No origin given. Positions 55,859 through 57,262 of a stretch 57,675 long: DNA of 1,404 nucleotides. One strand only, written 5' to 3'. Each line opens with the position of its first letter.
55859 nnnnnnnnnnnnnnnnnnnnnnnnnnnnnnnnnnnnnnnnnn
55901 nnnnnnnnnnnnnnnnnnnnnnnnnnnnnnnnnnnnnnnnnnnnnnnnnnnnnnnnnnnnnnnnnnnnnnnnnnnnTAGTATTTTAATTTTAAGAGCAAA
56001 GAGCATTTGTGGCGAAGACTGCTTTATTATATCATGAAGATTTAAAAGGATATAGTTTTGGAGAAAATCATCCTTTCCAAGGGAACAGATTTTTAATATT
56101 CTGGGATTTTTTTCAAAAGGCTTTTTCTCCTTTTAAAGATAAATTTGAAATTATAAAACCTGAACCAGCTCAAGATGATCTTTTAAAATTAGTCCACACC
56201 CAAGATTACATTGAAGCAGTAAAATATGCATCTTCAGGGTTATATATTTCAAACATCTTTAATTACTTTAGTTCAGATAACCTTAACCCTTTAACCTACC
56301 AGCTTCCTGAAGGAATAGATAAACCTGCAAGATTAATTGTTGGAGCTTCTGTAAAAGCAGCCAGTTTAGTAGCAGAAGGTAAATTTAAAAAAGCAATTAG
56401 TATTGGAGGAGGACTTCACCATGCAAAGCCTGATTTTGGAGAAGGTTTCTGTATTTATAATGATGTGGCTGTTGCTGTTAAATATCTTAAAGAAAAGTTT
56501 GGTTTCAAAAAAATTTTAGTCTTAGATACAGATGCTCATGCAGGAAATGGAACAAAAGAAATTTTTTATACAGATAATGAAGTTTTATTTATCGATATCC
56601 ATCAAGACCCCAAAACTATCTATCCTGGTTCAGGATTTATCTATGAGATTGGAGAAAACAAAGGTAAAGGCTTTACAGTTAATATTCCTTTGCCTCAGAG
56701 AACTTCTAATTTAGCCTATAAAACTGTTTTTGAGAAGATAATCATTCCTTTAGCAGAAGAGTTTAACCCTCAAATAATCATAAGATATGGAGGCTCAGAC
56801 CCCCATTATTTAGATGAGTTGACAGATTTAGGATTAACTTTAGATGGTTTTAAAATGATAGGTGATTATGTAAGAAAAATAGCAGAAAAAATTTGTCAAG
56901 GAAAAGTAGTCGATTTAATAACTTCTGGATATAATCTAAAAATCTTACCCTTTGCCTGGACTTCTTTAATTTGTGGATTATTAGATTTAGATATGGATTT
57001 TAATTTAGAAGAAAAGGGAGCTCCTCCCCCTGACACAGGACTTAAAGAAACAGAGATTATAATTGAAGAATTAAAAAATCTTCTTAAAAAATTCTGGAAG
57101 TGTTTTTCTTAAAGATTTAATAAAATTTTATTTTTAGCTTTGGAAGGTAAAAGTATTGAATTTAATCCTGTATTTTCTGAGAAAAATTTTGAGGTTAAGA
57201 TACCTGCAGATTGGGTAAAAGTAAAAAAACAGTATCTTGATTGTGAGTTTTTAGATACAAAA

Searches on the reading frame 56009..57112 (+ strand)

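Call 71: search_protein_families(library=pfam, proteins=[window:56009-57112:+], max_evalue=0.0001)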
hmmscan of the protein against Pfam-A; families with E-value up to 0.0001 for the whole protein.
window:56009-57112:+ (367 aa): 1 family
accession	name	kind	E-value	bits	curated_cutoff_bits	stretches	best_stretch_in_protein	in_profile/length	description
PF00850.24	Hist_deacetyl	-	3.3e-79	266.8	27.9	1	21-322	1-296/298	Histone deacetylase domain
